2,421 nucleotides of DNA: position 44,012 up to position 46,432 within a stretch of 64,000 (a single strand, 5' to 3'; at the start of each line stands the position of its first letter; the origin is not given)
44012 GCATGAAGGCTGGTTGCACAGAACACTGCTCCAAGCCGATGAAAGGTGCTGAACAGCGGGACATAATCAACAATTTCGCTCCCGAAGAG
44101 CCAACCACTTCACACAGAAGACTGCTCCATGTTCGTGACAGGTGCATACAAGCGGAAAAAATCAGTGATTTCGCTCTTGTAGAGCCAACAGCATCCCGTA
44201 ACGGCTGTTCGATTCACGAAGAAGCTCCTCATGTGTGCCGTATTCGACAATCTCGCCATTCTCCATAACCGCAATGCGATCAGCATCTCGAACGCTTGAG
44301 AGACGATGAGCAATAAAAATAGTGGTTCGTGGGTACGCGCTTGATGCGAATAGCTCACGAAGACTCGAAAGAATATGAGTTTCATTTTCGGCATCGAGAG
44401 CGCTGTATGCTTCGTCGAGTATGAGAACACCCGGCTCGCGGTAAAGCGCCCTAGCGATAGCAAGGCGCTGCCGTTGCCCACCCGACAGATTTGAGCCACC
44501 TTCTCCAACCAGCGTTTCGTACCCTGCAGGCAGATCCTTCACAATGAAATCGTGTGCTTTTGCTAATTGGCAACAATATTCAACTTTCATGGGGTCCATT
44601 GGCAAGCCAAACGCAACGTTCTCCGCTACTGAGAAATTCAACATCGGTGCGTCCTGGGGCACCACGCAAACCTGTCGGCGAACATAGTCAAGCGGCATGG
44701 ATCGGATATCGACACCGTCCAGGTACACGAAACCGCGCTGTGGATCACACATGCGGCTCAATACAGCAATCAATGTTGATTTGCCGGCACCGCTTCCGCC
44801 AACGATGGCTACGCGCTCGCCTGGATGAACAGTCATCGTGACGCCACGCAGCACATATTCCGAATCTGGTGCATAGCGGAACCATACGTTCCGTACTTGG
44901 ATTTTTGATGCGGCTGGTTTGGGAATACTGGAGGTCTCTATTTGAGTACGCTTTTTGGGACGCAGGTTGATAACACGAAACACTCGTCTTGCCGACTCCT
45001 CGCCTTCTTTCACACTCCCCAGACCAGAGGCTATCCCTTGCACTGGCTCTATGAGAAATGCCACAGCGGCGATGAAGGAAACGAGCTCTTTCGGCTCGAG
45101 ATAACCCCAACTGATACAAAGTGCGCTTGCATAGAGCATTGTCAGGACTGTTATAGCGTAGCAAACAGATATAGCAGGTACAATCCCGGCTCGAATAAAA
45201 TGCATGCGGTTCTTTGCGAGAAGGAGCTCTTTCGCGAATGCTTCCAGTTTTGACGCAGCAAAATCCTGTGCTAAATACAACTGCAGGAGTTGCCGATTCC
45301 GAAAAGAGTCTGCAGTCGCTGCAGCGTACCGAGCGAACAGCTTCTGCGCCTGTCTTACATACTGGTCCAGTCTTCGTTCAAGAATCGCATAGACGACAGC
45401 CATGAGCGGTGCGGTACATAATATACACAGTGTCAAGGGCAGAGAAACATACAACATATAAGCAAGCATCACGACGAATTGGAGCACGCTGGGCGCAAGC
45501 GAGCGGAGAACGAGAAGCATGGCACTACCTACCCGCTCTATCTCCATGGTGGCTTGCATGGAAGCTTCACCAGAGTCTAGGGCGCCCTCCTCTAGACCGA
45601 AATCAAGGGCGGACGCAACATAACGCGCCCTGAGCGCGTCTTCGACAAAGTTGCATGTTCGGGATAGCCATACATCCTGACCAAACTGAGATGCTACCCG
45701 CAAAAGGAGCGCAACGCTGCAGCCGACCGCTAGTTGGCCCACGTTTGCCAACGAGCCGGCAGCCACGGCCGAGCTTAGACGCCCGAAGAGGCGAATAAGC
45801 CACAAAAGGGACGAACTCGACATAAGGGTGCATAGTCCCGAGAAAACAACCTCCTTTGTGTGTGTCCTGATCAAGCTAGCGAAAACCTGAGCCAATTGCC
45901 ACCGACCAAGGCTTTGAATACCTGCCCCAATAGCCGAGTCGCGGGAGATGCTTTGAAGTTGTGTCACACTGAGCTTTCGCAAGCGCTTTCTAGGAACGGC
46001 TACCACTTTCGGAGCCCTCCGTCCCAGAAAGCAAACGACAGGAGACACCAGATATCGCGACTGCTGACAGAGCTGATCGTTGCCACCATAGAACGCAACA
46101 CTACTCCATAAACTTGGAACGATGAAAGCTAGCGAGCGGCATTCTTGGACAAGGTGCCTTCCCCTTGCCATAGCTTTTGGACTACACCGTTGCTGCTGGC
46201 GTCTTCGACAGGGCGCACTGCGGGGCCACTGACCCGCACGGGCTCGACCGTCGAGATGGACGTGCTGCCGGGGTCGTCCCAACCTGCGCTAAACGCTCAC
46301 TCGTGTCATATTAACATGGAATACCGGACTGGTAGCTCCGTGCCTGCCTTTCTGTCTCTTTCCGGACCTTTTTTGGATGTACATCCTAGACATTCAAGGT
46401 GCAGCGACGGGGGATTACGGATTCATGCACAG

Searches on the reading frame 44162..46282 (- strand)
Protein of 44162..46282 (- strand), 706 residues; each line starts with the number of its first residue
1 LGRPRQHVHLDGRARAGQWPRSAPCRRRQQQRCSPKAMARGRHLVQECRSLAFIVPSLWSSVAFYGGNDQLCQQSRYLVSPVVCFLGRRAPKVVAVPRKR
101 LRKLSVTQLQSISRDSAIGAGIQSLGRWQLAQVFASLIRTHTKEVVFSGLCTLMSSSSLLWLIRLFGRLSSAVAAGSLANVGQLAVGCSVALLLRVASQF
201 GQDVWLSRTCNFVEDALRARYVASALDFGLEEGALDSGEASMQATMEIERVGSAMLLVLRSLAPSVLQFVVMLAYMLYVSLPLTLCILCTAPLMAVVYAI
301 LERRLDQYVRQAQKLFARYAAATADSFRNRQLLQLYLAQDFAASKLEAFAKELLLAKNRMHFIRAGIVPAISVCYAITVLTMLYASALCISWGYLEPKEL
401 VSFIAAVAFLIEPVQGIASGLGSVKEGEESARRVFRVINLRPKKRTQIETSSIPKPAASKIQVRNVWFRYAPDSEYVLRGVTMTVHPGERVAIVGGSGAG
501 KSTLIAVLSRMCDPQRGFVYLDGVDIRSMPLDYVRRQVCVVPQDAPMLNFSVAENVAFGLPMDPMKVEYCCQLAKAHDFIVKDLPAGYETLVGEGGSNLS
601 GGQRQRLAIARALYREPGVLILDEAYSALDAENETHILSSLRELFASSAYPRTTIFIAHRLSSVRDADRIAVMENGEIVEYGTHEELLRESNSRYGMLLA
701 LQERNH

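Call 59: search_protein_families(library=pfam, max_evalue=0.001, proteins=[window:44162-46282:-])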
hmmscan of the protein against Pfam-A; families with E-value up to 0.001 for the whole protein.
window:44162-46282:- (706 aa): 5 families
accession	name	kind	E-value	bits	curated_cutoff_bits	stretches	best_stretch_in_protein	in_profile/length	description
PF00005.33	ABC_tran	-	7.2e-30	104.8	25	1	478-626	1-136/137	ABC transporter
PF00664.28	ABC_membrane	-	3.7e-17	63.3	28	1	147-414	3-274/274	ABC transporter transmembrane region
PF13304.12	AAA_21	-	3.5e-05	24.4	27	0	492-516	3-26/304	AAA domain, putative AbiEii toxin, Type IV TA system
PF13555.12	AAA_29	-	0.00018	21.6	27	1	479-509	13-44/61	P-loop containing region of AAA domain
PF02463.25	SMC_N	-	0.0004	20.3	40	0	598-671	136-209/220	RecF/RecN/SMC N terminal domain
